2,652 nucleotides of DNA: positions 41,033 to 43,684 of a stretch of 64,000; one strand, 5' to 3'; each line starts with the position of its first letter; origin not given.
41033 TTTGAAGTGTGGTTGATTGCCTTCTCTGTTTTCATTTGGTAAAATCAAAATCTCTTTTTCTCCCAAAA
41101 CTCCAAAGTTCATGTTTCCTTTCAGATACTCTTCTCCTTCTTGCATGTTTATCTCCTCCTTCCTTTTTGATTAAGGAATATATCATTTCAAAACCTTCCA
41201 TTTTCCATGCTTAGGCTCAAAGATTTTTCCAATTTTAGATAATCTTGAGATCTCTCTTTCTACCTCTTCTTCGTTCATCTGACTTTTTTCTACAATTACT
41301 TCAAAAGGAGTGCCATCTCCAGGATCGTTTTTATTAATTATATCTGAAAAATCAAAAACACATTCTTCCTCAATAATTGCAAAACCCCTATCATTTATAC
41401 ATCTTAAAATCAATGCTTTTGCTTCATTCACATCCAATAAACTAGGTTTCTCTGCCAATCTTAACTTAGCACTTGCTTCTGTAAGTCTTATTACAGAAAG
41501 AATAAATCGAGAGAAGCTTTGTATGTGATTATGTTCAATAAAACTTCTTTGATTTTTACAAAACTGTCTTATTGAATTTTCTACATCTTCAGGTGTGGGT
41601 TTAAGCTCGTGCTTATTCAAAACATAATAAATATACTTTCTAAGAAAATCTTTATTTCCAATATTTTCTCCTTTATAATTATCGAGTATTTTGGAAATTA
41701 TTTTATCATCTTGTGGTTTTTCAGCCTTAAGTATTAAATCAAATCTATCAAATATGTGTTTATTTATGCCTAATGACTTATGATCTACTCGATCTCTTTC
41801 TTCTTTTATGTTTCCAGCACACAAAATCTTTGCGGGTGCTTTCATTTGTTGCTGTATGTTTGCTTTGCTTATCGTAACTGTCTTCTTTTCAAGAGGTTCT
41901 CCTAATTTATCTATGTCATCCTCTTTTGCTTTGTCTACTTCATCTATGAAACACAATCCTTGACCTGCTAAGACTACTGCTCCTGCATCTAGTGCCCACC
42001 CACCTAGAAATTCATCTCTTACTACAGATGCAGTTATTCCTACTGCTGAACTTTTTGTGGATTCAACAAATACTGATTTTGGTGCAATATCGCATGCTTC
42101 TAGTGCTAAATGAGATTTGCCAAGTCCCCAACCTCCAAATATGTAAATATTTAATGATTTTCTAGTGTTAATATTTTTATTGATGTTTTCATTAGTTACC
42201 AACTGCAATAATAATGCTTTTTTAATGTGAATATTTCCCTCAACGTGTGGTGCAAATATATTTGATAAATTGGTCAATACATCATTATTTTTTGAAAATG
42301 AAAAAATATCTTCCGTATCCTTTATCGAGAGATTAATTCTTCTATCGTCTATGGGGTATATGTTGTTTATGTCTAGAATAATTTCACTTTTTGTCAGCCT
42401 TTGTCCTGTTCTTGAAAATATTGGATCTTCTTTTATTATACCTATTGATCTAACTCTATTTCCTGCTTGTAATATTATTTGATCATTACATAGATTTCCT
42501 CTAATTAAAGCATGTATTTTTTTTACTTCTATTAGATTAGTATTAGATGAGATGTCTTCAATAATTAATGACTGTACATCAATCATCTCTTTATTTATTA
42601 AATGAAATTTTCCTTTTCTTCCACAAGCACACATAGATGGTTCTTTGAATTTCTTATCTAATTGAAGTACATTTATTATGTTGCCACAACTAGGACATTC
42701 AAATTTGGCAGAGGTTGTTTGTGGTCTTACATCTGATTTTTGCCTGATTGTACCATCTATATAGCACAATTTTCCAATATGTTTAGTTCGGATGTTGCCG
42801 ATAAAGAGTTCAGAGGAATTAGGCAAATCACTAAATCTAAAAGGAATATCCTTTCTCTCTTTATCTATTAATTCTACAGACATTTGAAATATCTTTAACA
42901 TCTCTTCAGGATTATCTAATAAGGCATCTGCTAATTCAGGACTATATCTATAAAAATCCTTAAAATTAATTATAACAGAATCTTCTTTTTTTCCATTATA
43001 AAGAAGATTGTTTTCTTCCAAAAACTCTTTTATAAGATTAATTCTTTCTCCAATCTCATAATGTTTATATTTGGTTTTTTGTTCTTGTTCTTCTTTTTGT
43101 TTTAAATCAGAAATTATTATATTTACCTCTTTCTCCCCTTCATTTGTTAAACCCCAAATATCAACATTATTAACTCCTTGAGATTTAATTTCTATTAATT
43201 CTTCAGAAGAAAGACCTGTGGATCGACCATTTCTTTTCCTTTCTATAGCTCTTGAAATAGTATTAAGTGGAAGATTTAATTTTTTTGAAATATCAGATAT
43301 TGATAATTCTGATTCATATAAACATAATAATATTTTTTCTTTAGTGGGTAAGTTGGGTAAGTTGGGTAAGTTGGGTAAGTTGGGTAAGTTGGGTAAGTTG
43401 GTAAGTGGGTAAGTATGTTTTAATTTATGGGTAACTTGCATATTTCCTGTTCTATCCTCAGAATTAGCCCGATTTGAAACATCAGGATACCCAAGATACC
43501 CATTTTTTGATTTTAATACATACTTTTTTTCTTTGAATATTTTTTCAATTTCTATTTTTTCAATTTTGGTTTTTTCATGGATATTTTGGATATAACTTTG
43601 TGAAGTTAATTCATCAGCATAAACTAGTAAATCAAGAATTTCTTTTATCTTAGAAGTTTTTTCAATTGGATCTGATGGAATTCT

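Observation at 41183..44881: Bacterial-style DnaG primase (zf-CHC2 + TOPRIM) fused to an archaeo-eukaryotic MCM helicase in one 1232-aa protein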

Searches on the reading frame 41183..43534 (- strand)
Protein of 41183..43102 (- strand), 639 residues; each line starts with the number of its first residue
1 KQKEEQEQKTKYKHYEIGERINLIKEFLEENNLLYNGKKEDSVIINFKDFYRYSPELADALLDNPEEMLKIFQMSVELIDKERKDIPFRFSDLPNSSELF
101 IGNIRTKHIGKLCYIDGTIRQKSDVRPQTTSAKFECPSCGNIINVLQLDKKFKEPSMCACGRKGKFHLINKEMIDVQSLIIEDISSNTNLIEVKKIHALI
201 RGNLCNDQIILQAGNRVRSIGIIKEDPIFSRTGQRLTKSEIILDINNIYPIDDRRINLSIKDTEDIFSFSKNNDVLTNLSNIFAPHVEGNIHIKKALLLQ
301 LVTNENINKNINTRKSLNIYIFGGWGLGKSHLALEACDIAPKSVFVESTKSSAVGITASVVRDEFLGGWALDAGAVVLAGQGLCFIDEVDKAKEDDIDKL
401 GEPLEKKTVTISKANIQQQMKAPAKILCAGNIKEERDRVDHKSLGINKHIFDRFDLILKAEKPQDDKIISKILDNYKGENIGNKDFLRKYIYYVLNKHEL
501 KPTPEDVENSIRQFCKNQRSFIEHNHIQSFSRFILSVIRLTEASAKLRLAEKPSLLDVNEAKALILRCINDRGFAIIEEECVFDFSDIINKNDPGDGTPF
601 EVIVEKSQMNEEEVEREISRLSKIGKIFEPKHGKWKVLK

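Call 12: find_homologous_proteins(query=window:41186-43078:-, max_evalue=0.00001)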
Query seq(631 aa) (631 aa): 1564 proteins with E <= 0.00001 among 8000 candidates; the best 120 are listed.
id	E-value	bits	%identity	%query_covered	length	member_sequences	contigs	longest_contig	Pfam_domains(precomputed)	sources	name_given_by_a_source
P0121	3.7e-198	678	52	99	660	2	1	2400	PF14551.12,PF17855.8,PF00493.30,PF01078.28,PF17207.10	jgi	-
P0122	2.7e-124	434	42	88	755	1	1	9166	PF14551.12,PF17855.8,PF00493.30,PF01078.28,PF17207.10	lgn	-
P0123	2.3e-120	421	42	83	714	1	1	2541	PF14551.12,PF17855.8,PF00493.30,PF01078.28,PF17207.10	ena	-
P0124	4.1e-114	400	38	98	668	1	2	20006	PF14551.12,PF21120.4,PF17855.8,PF00493.30,PF07728.21,PF01078.28,PF17207.10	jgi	jgi:replicative DNA helicase Mcm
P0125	4.9e-114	400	37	98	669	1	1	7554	PF14551.12,PF21120.4,PF17855.8,PF00493.30,PF07728.21,PF01078.28,PF17207.10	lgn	-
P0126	1.9e-112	395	37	98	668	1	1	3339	PF14551.12,PF21120.4,PF17855.8,PF00493.30,PF07728.21,PF01078.28,PF17207.10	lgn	-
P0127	2.4e-112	394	37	98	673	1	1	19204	PF14551.12,PF21120.4,PF17855.8,PF00493.30,PF07728.21,PF01078.28,PF17207.10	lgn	-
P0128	3.4e-112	394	37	98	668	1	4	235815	PF14551.12,PF21120.4,PF17855.8,PF00493.30,PF07728.21,PF01078.28,PF17207.10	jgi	-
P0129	3.6e-112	394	37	98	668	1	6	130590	PF14551.12,PF21120.4,PF17855.8,PF00493.30,PF07728.21,PF01078.28,PF17207.10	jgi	jgi:replicative DNA helicase Mcm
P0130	6.0e-112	393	37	98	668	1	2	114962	PF14551.12,PF21120.4,PF17855.8,PF00493.30,PF07728.21,PF01078.28,PF17207.10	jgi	jgi:replicative DNA helicase Mcm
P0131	8.0e-112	393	37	97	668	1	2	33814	PF14551.12,PF21120.4,PF17855.8,PF00493.30,PF07728.21,PF01078.28,PF17207.10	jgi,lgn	jgi:replicative DNA helicase Mcm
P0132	1.4e-111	392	37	97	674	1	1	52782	PF14551.12,PF21120.4,PF17855.8,PF00493.30,PF07728.21,PF01078.28,PF17207.10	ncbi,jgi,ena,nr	ncbi:AAA family ATPase [Candidatus Woesearchaeota archaeon]|nr:MAG: AAA family ATPase [Candidatus Wo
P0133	1.0e-110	389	38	98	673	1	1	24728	PF14551.12,PF21120.4,PF17855.8,PF00493.30,PF21100.5,PF07728.21,PF01078.28,PF17207.10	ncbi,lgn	-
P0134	7.0e-110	386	37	97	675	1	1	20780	PF14551.12,PF21120.4,PF22798.3,PF17855.8,PF00493.30,PF07728.21,PF01078.28,PF17207.10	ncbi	ncbi:MAG: minichromosome maintenance protein MCM [Nanoarchaeota archaeon]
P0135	8.6e-110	386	36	98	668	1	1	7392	PF14551.12,PF21120.4,PF17855.8,PF00493.30,PF07728.21,PF01078.28,PF17207.10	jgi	-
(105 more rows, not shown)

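Call 23: find_encoding_contigs(protein=P0122, flank=10000, max_places=3)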
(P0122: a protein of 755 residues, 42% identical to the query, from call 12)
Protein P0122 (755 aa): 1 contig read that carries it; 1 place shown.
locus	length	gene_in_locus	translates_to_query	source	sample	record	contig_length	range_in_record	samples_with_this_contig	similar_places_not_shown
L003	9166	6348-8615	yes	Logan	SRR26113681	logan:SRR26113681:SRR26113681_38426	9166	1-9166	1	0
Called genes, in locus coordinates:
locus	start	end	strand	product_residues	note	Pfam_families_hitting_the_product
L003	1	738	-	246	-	?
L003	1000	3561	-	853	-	PF02384:N6_Mtase, PF01170:UPF0020, PF07669:Eco57I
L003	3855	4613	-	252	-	PF00589:Phage_integrase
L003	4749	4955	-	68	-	-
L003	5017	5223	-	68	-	-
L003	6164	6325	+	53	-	-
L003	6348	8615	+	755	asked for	PF14551:MCM_N (weak), PF17207:MCM_OB, PF00493:MCM, PF01078:Mg_chelatase, PF17855:MCM_lid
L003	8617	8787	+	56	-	-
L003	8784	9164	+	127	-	?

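Call 36: search_solved_structures(query=window:41183-43102:-, max_evalue=1e-10, show_alignments=2)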
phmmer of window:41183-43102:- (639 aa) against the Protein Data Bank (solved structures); distinct sequences matched with E-value up to 1e-10: 73 (the best 60 are shown).
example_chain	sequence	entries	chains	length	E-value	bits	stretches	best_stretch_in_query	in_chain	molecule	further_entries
8x7t_D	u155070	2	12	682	8e-54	186.1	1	41-637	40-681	mini-chromosome maintenance complex 3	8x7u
4r7y_A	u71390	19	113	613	1.3e-46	162.4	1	26-564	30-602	Minichromosome maintenance protein MCM, Cell division control protein 21 | Minichromosome maintenance protein MCM,DNA helicase | Minichromosome maintenance prot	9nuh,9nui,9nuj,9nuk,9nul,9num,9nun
3f9v_A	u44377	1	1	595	7.6e-45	156.5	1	26-559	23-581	Minichromosome maintenance protein MCM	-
4fdg_B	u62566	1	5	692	9.2e-45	156.2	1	26-561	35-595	Minichromosome maintenance protein MCM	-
6mii_A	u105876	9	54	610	1.2e-44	155.8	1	26-561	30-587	Minichromosome maintenance protein MCM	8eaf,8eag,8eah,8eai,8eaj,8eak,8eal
6raw_2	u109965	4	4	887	4.2e-40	140.8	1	42-576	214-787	DNA replication licensing factor Mcm2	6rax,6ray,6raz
8ouw_4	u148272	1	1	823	6.1e-39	137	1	30-564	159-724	DNA replication licensing factor mcm-4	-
6u0m_7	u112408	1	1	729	1.9e-38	135.3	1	96-565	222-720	DNA replication licensing factor MCM7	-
5v8f_7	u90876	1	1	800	2.3e-38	135.1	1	96-565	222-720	DNA replication licensing factor MCM7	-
28vy_7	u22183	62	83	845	2.7e-38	134.9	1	96-565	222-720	DNA replication licensing factor MCM7 | Minichromosome Maintenance 7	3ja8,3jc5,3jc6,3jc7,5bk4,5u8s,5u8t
22vt_6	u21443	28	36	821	4.4e-38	134.1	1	257-567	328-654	DNA replication licensing factor MCM6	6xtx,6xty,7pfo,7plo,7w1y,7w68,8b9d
8ouw_2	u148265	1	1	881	4.5e-38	134.1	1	77-477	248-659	DNA replication licensing factor MCM2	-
6raw_4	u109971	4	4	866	4.7e-38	134.1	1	45-564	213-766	DNA replication licensing factor MCM4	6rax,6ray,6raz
8s09_4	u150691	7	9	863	1.2e-37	132.7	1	45-567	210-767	DNA replication licensing factor MCM4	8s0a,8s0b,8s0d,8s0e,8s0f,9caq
22vt_4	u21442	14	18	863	1.2e-37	132.7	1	45-567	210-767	DNA replication licensing factor MCM4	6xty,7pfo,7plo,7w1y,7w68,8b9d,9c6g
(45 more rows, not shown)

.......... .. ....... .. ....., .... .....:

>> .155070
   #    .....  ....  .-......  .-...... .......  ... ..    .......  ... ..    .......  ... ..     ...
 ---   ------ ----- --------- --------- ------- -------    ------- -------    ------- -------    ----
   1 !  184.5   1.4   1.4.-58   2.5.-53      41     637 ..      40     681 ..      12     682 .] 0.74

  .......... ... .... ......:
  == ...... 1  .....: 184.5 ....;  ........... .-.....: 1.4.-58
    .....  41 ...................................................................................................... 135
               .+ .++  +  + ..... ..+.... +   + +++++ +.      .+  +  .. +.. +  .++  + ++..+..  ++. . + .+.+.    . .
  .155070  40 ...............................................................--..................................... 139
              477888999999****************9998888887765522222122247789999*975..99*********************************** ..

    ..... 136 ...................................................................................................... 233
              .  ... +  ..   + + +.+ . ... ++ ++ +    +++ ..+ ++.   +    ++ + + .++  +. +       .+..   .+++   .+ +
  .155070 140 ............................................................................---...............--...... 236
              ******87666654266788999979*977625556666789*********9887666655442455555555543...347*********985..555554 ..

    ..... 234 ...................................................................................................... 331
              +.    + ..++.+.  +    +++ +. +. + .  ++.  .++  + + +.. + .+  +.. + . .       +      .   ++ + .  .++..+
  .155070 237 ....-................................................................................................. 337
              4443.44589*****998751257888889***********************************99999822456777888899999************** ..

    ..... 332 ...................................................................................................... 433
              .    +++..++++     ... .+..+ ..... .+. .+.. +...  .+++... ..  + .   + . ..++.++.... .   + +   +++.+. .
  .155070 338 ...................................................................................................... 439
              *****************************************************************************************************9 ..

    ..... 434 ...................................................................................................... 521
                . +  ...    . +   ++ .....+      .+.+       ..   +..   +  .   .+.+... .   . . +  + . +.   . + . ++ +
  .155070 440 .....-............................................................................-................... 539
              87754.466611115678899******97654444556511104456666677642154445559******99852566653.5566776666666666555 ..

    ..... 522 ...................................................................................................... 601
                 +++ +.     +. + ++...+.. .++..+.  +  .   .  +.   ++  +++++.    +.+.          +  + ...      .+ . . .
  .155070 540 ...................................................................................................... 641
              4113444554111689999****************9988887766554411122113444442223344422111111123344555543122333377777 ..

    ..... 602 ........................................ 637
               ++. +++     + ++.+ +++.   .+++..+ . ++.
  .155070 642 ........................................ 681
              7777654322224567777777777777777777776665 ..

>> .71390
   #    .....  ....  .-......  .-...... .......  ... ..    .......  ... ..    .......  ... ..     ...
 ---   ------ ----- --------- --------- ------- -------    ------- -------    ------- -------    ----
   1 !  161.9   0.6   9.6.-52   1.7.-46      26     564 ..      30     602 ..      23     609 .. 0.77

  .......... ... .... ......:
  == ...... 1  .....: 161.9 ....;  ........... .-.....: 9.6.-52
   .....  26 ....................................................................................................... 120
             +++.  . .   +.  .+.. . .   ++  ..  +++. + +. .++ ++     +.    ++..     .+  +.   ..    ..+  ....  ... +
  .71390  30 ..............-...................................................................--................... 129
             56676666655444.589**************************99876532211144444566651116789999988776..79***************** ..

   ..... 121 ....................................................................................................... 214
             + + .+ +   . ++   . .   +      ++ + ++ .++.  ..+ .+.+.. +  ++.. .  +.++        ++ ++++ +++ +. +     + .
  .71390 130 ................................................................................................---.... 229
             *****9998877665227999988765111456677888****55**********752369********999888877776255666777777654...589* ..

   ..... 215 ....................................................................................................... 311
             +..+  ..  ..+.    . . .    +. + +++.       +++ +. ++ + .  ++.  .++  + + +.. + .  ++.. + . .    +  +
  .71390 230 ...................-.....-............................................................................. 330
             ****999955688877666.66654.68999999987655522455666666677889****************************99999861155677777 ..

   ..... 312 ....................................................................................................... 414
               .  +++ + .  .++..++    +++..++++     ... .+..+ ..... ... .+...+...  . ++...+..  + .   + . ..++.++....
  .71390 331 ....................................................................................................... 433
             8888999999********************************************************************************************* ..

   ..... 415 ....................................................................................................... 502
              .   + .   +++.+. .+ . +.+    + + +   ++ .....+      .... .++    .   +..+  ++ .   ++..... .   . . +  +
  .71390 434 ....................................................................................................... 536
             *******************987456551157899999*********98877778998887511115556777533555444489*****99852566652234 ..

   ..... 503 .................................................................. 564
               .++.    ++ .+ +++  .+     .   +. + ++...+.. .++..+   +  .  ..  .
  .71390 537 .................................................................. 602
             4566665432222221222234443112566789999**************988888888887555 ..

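Call 40: find_related_loci(query=A1, collection=viral_contigs, flank=6000)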
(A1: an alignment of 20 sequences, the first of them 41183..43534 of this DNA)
Query A1 (783 aa) in viral_contigs; peptide patterns used: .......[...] (x = any residue, [..] = any of these).
460 stretches matched a pattern; 3 encode a relative of the query (tblastn E <= 1e-3); 3 distinct loci.
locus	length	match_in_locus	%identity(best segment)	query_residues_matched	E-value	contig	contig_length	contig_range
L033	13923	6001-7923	32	64-695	2e-75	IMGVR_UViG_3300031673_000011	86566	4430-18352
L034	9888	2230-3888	28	147-715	1e-50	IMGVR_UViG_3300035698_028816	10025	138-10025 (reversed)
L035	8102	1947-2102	38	276-321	1e-6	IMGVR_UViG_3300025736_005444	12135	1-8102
